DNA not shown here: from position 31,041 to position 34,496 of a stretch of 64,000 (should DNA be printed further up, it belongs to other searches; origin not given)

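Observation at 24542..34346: Three tandem, deeply diverged ~1050-1090 aa VPS10/BNR propeller proteins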

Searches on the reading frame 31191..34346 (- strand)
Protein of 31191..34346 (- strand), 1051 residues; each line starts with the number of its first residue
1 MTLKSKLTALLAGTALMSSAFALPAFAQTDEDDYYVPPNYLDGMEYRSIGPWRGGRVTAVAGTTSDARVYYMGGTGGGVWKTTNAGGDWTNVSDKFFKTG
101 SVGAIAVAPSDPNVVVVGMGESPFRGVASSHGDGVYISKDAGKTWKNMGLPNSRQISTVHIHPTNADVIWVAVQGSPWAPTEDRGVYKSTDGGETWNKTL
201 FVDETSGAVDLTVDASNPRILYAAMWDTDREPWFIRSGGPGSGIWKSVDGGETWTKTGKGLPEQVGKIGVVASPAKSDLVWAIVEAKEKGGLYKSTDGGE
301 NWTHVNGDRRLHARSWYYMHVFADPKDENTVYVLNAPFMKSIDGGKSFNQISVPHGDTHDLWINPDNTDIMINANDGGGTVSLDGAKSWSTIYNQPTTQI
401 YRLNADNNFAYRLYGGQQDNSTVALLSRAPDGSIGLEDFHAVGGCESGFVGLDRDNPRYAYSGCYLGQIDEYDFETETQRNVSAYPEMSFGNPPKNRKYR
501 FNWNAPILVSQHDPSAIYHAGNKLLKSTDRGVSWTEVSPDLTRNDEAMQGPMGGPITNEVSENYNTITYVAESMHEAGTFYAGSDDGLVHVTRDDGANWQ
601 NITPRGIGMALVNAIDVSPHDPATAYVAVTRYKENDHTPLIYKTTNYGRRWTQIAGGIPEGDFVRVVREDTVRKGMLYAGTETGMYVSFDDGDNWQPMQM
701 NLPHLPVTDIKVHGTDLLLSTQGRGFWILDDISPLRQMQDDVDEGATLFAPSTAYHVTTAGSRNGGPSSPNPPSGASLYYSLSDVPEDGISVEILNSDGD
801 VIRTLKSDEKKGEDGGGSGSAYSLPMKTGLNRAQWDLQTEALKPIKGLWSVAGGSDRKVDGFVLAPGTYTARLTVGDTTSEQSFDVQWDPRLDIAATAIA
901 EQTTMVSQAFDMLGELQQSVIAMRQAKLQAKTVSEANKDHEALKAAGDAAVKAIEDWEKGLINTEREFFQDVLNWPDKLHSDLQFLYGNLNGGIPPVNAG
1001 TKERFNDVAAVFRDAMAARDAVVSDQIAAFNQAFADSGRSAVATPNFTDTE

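Call 4: search_protein_families(library=pfam, proteins=[window:31191-34346:-], max_evalue=0.01)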
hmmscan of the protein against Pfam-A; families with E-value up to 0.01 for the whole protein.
window:31191-34346:- (1051 aa): 4 families
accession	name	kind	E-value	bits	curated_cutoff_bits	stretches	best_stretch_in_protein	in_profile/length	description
PF15902.12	Sortilin-Vps10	-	1.2e-30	107.1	33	5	79-199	3-112/446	Sortilin, neurotensin receptor 3,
PF13088.12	BNR_2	-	1.6e-10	41.3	31.4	1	519-653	84-200/277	BNR repeat-like domain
PF02012.26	BNR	-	4.9e-10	38.3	27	0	187-198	1-12/12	BNR/Asp-box repeat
PF24316.1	Tli3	-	0.00041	21.1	27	0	105-153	56-104/129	T6SS Tli3 immunity protein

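Call 5: search_protein_families(library=ncbifam, proteins=[window:31191-34346:-], max_evalue=0.01)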
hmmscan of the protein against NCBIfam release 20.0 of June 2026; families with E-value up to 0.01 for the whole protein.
window:31191-34346:- (1051 aa): 2 families
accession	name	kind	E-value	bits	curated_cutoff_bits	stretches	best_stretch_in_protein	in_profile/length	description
NF045728.1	glycosyl_F510_1955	equivalog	5.2e-43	147.1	175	4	184-317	72-185/246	F510_1955 family glycosylhydrolase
NF047818.1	LIC11996_lipo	equivalog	0.00016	21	350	0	185-256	343-418/422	LIC11996 family lipoprotein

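Call 6: search_solved_structures(query=window:31191-34346:-, max_evalue=0.01, show_alignments=1)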
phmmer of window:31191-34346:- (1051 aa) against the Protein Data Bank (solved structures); distinct sequences matched with E-value up to 0.01: 3.
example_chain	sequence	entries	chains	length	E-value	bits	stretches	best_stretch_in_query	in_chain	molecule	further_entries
5jwz_A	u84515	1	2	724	1.3e-05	26.3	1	157-333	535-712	Cellulose-binding family II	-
6p2o_A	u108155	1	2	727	6.8e-05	23.9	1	216-334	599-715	Xyloglucanase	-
6p2l_A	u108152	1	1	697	0.00034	21.6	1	60-154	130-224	Glycosyl hydrolase BNR repeat-containing protein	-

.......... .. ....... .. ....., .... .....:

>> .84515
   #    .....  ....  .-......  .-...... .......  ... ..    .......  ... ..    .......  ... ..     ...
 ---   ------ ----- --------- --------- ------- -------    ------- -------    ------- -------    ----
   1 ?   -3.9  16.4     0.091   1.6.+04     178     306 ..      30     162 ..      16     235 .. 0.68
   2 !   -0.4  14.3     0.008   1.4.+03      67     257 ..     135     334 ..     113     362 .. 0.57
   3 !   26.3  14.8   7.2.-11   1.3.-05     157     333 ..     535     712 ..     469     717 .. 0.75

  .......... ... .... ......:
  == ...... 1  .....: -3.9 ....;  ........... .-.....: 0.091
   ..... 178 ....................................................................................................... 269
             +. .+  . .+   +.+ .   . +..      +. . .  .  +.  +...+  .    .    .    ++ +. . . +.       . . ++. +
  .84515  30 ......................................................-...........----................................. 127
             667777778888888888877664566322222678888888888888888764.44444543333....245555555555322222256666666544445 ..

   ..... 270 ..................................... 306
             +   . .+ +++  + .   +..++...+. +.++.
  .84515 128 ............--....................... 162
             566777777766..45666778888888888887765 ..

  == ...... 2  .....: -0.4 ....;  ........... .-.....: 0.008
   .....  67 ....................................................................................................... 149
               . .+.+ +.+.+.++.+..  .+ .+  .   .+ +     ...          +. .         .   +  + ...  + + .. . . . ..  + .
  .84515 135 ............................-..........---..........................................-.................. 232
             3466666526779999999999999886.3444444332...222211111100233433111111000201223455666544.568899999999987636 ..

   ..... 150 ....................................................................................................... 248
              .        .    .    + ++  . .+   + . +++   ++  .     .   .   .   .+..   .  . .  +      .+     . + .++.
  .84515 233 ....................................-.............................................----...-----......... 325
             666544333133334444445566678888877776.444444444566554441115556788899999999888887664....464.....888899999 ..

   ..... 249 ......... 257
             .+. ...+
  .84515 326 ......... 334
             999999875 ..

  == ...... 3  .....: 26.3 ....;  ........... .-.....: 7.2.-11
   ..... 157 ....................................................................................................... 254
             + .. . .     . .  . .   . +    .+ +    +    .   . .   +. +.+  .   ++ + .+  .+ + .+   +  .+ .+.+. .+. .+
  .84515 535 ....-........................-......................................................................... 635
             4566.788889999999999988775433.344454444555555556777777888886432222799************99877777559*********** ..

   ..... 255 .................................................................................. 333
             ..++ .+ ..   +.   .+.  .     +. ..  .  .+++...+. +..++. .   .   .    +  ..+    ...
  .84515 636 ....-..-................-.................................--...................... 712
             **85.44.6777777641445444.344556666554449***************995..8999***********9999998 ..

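Call 12: find_homologous_proteins(query=window:31191-34346:-, region=1-1051)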
Query window:31191-34346:-, residues 1-1051 (1051 aa): 7986 proteins with E <= 0.001 among 8000 candidates; the best 120 are listed.
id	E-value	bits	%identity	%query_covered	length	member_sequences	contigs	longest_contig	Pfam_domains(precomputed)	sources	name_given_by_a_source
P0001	0.0e+0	2442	100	100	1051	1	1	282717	PF02012.27,PF15902.13,PF13088.13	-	-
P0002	0.0e+0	2342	95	100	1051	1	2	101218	PF02012.27,PF15902.13,PF13088.13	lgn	-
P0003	0.0e+0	2162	87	100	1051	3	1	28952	PF25852.1,PF02012.27,PF15902.13,PF13088.13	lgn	-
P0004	0.0e+0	2138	86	100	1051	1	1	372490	PF02012.27,PF15902.13,PF13088.13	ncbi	-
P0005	0.0e+0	2136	86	100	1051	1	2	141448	PF02012.27,PF15902.13,PF13088.13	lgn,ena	-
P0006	0.0e+0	2125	85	100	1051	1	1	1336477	PF25852.1,PF02012.27,PF15902.13,PF13088.13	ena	-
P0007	0.0e+0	2124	85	100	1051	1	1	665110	PF02012.27,PF15902.13,PF13088.13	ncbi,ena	-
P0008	0.0e+0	2121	85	100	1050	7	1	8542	PF25852.1,PF02012.27,PF15902.13,PF13088.13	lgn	-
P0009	0.0e+0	2108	84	100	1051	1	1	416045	PF02012.27,PF15902.13,PF13088.13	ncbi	-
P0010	0.0e+0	2079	84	100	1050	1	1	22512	PF02012.27,PF15902.13,PF13088.13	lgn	-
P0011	0.0e+0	2076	84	100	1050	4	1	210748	PF02012.27,PF15902.13,PF13088.13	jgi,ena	-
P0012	0.0e+0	2070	84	100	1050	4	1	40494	PF02012.27,PF15902.13,PF13088.13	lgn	-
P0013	0.0e+0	2057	82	100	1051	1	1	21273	PF25852.1,PF02012.27,PF15902.13,PF13088.13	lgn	-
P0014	0.0e+0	2054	83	100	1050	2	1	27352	PF02012.27,PF15902.13,PF13088.13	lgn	-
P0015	0.0e+0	1970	79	100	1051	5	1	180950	PF02012.27,PF15902.13,PF13088.13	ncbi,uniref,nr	ncbi:WD40/YVTN/BNR-like repeat-containing protein [Kordiimonas aquimaris]|uniref:WD40/YVTN/BNR-like 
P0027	0.0e+0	1426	62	96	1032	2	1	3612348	PF02012.27,PF15902.13,PF13088.13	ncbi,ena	-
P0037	0.0e+0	1356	57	99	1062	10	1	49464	PF15899.12,PF25852.1,PF02012.27,PF15902.13,PF13088.13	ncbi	-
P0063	0.0e+0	1284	56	96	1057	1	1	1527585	PF02012.27,PF15902.13,PF13088.13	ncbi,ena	-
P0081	0.0e+0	1248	55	94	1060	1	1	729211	PF15899.12,PF02012.27,PF15902.13,PF13088.13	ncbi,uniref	ncbi:WD40/YVTN/BNR-like repeat-containing protein [Elongatibacter sediminis]|uniref:Sortilin N-termi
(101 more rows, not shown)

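Call 36: predict_structure(alignment_id=A1)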
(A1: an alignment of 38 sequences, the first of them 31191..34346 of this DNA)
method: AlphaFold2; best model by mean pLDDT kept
length: 1051 residues; sequences in the alignment: 38
mean_pLDDT: 88.4   pTM: 0.86
mean pLDDT of the five models: 88.4, 86.9, 86.0, 81.2, 81.0
residues with pLDDT >= 90: 663; 70-90: 313; 50-70: 43; < 50: 32
segments of 3 or more residues with pLDDT < 50: 1-6, 10-31, 1049-1051
pLDDT, mean of each block of 10 residues (from residue 1): 45 43 36 68 87 87 94 92 92 92 96 97 69 95 96 93 97 90 96 97 94 94 92 85 96 94 92 95 93 96 95 82 96 93 96 90 96 92 93 82 92 86 89 86 79 94 86 92 80 84 88 95 96 96 87 76 83 96 96 96 92 96 96 89 97 92 93 95 93 90 92 96 92 85 74 89 77 91 90 95 93 89 92 94 86 82 93 92 93 90 95 93 88 81 84 91 84 85 92 91 96 94 85 70 58 27
secondary structure, 60 per line:
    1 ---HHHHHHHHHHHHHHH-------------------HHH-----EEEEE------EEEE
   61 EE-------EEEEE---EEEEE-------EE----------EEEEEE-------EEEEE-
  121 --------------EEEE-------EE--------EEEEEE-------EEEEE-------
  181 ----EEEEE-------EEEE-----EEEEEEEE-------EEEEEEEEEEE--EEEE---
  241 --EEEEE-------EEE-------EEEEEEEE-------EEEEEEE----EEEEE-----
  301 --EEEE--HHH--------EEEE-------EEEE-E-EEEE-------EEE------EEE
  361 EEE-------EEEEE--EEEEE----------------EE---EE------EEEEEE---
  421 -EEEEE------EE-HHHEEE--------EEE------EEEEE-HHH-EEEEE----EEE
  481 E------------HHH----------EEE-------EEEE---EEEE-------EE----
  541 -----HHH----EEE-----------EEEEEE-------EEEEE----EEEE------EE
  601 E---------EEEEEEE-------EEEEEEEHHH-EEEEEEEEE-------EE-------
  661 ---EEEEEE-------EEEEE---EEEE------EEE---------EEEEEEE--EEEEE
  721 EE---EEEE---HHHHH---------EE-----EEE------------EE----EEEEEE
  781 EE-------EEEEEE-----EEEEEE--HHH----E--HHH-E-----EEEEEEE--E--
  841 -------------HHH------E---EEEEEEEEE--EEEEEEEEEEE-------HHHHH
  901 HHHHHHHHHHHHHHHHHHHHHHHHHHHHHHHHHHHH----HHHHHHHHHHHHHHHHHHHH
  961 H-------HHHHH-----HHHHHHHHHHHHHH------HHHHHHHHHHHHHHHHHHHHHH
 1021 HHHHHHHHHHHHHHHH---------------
elements in order (helices of 4 or more, strands of 3 or more residues): H4-18 E46-50 E57-62 E70-74 E78-82 E102-107 E115-119 E135-138 E156-161 E169-173 E185-189 E197-200 E206-213 E221-231 E234-237 E243-247 E255-257 E265-272 E280-286 E291-295 E303-306 E320-323 E331-334 E338-341 E349-351 E358-363 E371-375 E378-382 E412-417 E422-426 E439-441 E450-452 E459-463 E469-473 E478-481 E507-509 E517-520 E524-527 E553-555 E567-572 E580-584 E589-592 E599-601 E611-617 E625-631 E636-644 E664-669 E677-681 E685-688 E695-697 E707-713 E716-722 E726-729 H733-737 E754-756 E775-782 E790-795 E801-806 E829-835 E867-875 E878-888 H896-936 H941-961 H969-973 H979-992 H999-1036

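Call 38: fold_search(model_id=the predicted structure, library=pdb)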
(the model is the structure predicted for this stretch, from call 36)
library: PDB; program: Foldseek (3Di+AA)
matches with E <= 10: 1540; with E <= 0.001: 797
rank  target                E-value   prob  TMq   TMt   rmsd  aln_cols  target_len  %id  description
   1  5fkq_B                1.9e-25  1.00  0.42  0.57   7.9       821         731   16  Unraveling the first step of xyloglucan degradation by the soil saprophyte Cellvibrio japonicus through the functional (released 2015-11-04)
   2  5fkr                  5.3e-25  1.00  0.42  0.57   8.3       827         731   15  Unraveling the first step of xyloglucan degradation by the soil saprophyte Cellvibrio japonicus through the functional a (released 2015-11-25)
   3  6p2n                  9.0e-25  1.00  0.42  0.55   8.5       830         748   16  Crystal structure of Paenibacillus graminis GH74 (PgGH74) (released 2019-07-31)
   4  2ebs_A                9.9e-25  1.00  0.40  0.52   9.3       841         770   15  Crystal Structure Anaalysis of Oligoxyloglucan reducing-end-specific cellobiohydrolase (OXG-RCBH) D465N Mutant Complex (released 2007-06-26)
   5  5jwz_B                1.2e-24  1.00  0.41  0.57   8.3       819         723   15  Structure of a Putative Xyloglucanase from the Cellulolytic Bacteria Streptomyces sp. SirexAA-E (released 2016-06-01)
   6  6mgl_A                1.4e-24  1.00  0.43  0.58   7.4       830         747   16  Crystal structure of the catalytic domain from GH74 enzyme PoGH74 from Paenibacillus odorifer, D60A mutant in complex  (released 2019-01-23)
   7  5fkt_A                1.5e-24  1.00  0.42  0.57   8.3       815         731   15  Unraveling the first step of xyloglucan degradation by the soil saprophyte Cellvibrio japonicus through the functional (released 2015-11-04)
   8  6p2m_A                1.6e-24  1.00  0.41  0.57   8.5       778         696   16  Crystal structure of the Caldicellulosiruptor lactoaceticus GH74 (ClGH74a) enzyme in complex with LLG xyloglucan (released 2019-07-31)
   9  1sqj_A                1.8e-24  1.00  0.40  0.52   9.0       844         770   15  Crystal Structure Analysis of Oligoxyloglucan reducing-end-specific cellobiohydrolase (OXG-RCBH) (released 2004-07-20)
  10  1sqj_B                3.8e-24  1.00  0.36  0.46  11.9       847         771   16  Crystal Structure Analysis of Oligoxyloglucan reducing-end-specific cellobiohydrolase (OXG-RCBH) (released 2004-07-20)
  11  5jwz_A                4.0e-24  1.00  0.41  0.56   8.8       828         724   15  Structure of a Putative Xyloglucanase from the Cellulolytic Bacteria Streptomyces sp. SirexAA-E (released 2016-06-01)
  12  5fkt_B                4.6e-24  1.00  0.42  0.57   8.3       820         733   15  Unraveling the first step of xyloglucan degradation by the soil saprophyte Cellvibrio japonicus through the functional (released 2015-11-04)
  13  6mgj_A                4.8e-24  1.00  0.43  0.58   7.6       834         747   16  Crystal structure of the catalytic domain from GH74 enzyme PoGH74 from Paenibacillus odorifer, apoenzyme (released 2019-01-23)
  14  5fkq_A                6.1e-24  1.00  0.42  0.57   7.8       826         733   15  Unraveling the first step of xyloglucan degradation by the soil saprophyte Cellvibrio japonicus through the functional (released 2015-11-04)
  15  7kn8_A                9.0e-24  1.00  0.42  0.59   7.4       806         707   15  Crystal structure of the GH74 xyloglucanase from Xanthomonas campestris (Xcc1752) (released 2021-05-26)
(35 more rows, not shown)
